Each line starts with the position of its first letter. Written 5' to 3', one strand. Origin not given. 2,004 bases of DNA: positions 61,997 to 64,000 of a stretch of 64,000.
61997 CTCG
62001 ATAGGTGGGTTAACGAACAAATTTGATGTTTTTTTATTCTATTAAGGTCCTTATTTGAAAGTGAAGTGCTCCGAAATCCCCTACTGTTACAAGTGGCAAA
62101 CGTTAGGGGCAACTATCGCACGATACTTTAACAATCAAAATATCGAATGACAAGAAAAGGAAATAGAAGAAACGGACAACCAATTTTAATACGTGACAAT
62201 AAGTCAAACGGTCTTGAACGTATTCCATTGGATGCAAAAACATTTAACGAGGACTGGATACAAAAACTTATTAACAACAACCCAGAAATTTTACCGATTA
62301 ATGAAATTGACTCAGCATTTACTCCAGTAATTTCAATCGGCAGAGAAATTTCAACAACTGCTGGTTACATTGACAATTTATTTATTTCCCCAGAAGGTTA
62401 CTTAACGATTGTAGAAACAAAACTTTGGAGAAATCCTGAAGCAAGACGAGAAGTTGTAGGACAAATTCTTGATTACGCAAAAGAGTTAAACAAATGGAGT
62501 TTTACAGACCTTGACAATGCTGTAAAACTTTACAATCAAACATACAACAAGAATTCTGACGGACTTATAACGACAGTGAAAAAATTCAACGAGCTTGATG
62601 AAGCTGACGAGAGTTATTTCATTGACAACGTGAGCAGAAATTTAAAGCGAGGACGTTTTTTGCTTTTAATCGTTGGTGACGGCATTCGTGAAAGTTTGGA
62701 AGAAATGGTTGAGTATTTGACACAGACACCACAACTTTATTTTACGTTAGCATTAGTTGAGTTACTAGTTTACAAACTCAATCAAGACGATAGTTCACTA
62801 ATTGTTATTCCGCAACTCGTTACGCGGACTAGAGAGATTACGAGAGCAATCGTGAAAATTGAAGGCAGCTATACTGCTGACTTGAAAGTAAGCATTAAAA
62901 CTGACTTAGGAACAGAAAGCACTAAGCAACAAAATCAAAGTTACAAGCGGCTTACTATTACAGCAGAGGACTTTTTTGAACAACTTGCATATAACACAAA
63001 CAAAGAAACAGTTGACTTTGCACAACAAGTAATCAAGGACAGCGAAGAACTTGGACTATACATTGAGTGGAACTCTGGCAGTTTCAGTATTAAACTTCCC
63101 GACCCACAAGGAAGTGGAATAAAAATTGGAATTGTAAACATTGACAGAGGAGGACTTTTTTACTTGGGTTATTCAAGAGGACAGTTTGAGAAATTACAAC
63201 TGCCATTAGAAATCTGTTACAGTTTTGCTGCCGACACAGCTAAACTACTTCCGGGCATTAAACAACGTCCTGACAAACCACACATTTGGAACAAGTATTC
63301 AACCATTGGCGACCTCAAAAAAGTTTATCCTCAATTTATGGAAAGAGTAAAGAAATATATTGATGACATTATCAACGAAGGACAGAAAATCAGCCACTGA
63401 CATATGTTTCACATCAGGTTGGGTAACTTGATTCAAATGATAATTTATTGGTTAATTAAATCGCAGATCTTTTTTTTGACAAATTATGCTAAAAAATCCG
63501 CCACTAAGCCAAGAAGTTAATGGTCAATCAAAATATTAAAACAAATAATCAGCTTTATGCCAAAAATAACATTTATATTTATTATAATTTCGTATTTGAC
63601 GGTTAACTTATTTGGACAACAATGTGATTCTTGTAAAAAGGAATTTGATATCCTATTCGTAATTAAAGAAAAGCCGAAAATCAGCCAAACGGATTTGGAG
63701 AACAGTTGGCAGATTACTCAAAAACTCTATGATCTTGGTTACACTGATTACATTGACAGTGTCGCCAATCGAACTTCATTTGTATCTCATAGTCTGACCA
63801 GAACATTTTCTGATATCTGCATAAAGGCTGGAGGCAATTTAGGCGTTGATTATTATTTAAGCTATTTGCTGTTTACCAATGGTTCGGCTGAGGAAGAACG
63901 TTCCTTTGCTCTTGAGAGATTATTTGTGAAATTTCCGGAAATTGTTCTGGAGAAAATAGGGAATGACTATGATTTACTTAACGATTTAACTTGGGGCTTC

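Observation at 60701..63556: Foreign-looking two-gene cassette: a HARE-HTH/PD-(D/E)xK protein plus a RecB-like nuclease-domain protein. Candidate uncharacterised defence system.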

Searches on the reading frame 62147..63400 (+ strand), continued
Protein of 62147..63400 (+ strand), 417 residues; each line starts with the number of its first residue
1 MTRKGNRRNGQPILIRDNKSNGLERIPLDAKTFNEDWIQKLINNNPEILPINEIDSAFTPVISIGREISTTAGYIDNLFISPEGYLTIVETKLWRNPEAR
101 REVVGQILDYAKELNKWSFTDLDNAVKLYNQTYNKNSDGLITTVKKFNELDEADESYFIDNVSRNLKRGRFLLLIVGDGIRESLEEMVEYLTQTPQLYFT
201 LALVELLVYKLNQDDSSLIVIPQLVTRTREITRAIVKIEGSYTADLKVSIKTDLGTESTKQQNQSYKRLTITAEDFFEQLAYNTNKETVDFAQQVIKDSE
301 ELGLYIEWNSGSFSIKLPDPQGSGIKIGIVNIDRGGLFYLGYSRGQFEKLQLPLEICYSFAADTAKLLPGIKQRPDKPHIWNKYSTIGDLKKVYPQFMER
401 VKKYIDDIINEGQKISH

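Call 77: fold_search(model_id=the predicted structure, library=pdb)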
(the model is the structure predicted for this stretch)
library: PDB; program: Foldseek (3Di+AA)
matches with E <= 10: 173; with E <= 0.001: 0
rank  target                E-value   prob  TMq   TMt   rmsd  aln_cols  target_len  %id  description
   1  5gke_A                2.0e-02  1.00  0.19  0.33   6.7       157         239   13  Structure of EndoMS-dsDNA1 complex (released 2016-11-02)
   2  7lw7                  2.2e-02  0.23  0.12  0.16  14.1       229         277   12  Human Exonuclease 5 crystal structure (released 2021-07-14)
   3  2vld_B                2.3e-02  1.00  0.19  0.34   7.3       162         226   15  crystal structure of a repair endonuclease from Pyrococcus abyssi (released 2009-05-19)
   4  2vld_A                2.7e-02  0.94  0.18  0.32  16.4       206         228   14  crystal structure of a repair endonuclease from Pyrococcus abyssi (released 2009-05-19)
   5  7lw8_A                3.6e-02  0.20  0.13  0.18  13.0       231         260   12  Human Exonuclease 5 crystal structure in complex with a ssDNA (released 2021-07-14)
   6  9wy1_A                1.1e-01  0.12  0.10  0.04  14.8       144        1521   14  Cryo-EM structure of Fks1 in apo state (released 2026-02-18)
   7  8wl6                  1.5e-01  0.09  0.09  0.04  13.4       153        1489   15  Structure of 1,3-beta-glucan synthase component FKS1 (released 2025-02-19)
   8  9wzs_A                1.7e-01  0.08  0.09  0.04  16.3       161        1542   17  Cryo-EM structure of Fks2 in complex with enfumafungin (released 2026-02-18)
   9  4dap                  1.8e-01  0.44  0.20  0.31   8.8       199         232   10  The structure of Escherichia coli SfsA (released 2013-08-14)
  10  9wzt_A                1.9e-01  0.15  0.10  0.03  12.1       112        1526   16  Cryo-EM structure of Fks2 in apo state (released 2026-02-18)
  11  9wzv_A                1.9e-01  0.11  0.10  0.04  13.5       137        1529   16  Cryo-EM structure of Fks1 with intact active site (released 2026-02-18)
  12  1yf3_B                1.9e-01  0.07  0.09  0.13  15.7       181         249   14  T4Dam in Complex with AdoHcy and 13-mer Oligonucleotide Making Non- and Semi-specific (~1/4) Contact (released 2005-05-17)
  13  9utw_B                2.1e-01  0.13  0.11  0.04  17.9       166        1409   11  Structure of dimeric FKS1 in complex with tRNA (released 2025-12-17)
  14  7yuy_F                2.7e-01  0.06  0.09  0.04  21.0       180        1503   14  Structure of a mutated membrane-bound glycosyltransferase (released 2023-03-29)
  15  9wzu_A                3.3e-01  0.10  0.10  0.04  13.3       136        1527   13  Cryo-EM structure of Fks1 in complex with enfumafungin (released 2026-02-18)
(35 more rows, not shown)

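Call 82: search_protein_families(library=padloc, proteins=[L027:6001-7212:+, L030:6001-7209:+, L044:6001-7218:+, L065:6001-7197:+, L074:6001-7248:+, L085:1048-2214:+, L094:1523-2707:+, L098:6001-7140:+, L005:8001-9245:+, L081:3042-4232:+], max_evalue=0.001)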
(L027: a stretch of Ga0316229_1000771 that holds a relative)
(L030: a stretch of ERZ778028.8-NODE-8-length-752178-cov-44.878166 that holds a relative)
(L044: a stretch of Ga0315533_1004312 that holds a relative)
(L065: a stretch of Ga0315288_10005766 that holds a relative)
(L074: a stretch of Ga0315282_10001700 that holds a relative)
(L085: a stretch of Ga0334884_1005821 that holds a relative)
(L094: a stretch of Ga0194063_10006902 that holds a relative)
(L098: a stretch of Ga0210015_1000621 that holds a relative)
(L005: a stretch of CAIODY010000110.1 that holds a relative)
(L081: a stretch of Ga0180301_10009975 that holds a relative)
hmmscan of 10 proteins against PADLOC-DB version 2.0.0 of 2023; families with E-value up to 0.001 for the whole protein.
L027:6001-7212:+ (404 aa): 1 family
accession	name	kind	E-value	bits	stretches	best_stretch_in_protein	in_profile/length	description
PDLC04916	PDC-S11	-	2.9e-10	37.7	1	35-193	25-160/358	-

L030:6001-7209:+ (403 aa): 1 family
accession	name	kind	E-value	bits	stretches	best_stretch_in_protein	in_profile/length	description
PDLC04916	PDC-S11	-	6.5e-11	39.9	1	30-192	20-161/358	-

L044:6001-7218:+ (406 aa): 2 families
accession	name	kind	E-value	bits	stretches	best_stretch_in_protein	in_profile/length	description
PDLC04916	PDC-S11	-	4.3e-11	40.5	1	35-160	24-139/358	-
PDLC04915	PDC-S11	-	7.7e-06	23.4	1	64-149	47-135/379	-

L065:6001-7197:+ (399 aa): 2 families
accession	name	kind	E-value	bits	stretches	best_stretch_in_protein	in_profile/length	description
PDLC04916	PDC-S11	-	3.3e-12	44.1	1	35-261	24-215/358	-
PDLC04915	PDC-S11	-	0.00064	17.1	1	39-134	30-117/379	-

L074:6001-7248:+ (416 aa): 1 family
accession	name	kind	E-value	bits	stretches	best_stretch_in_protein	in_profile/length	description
PDLC04916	PDC-S11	-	1.9e-08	31.8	1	55-186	41-157/358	-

L085:1048-2214:+ (389 aa): 1 family
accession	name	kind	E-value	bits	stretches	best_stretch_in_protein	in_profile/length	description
PDLC04916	PDC-S11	-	5.9e-07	26.9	1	59-129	46-118/358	-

L094:1523-2707:+ (395 aa): 2 families
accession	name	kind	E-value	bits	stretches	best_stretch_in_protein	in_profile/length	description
PDLC04916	PDC-S11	-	9.1e-08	29.5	1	65-131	57-120/358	-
PDLC04915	PDC-S11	-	0.00047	17.5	1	66-161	62-153/379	-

L098:6001-7140:+ (380 aa): 1 family
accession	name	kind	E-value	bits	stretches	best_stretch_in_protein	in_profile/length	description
PDLC04916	PDC-S11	-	1.8e-06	25.3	1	21-106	27-106/358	-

L005:8001-9245:+ (415 aa): 2 families
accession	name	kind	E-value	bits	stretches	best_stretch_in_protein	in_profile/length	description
PDLC04916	PDC-S11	-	2e-14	51.5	1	33-218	23-178/358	-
PDLC04915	PDC-S11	-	4e-05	21.1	1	63-193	47-167/379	-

L081:3042-4232:+ (397 aa): 2 families
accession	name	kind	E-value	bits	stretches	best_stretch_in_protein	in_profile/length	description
PDLC04916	PDC-S11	-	1.4e-07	28.9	1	66-142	56-124/358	-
PDLC04915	PDC-S11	-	0.00066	17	1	67-119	61-110/379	-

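Call 92: search_protein_families(library=phrogs, proteins=[window:62147-63397:+], max_evalue=0.1)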
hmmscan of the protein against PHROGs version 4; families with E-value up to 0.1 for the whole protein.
window:62147-63397:+ (417 aa): 0 families

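Call 97: find_related_loci(query=A1, collection=viral_contigs, flank=6000)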
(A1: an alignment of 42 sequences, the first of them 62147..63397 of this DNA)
Query A1 (417 aa) in viral_contigs; peptide patterns used: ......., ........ (x = any residue, [..] = any of these).
31 stretches matched a pattern; 5 encode a relative of the query (tblastn E <= 1e-3); 5 distinct loci.
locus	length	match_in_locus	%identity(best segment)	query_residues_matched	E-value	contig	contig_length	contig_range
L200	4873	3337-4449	46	1-381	4e-112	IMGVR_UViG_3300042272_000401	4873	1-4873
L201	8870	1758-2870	46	1-381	1e-111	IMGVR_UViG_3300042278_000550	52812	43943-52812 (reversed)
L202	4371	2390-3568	44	1-411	2e-112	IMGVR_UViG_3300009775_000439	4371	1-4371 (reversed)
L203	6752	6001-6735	55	1-250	4e-87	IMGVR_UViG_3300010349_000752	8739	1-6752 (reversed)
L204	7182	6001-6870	34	7-317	4e-48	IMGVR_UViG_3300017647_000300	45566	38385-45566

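Call 110: search_protein_families(library=pfam, alignment_id=A6, max_evalue=0.01)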
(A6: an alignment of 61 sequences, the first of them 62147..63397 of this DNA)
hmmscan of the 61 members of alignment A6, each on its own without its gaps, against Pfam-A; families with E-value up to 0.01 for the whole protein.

A. member 1, window:62147-63397:+ (417 aa): 0 families

B. families by the number of members that match (of 61 scanned): 3 families
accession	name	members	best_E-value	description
PF01939.22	NucS_C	2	0.0061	Endonuclease NucS C-terminal domain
PF01935.23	DUF87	1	0.002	Helicase HerA, central domain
PF23033.1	DUF7034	1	0.0076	Domain of unknown function (DUF7034)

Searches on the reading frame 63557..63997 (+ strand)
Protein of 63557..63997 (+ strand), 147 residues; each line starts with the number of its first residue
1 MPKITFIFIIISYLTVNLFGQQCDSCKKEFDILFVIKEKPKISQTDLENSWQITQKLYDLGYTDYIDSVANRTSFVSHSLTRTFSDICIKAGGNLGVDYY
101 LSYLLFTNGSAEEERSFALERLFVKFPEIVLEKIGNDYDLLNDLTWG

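Call 95: search_protein_families(library=pfam, proteins=[window:63557-63997:+], max_evalue=0.001)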
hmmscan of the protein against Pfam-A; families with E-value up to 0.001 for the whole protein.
window:63557-63997:+ (147 aa): 0 families
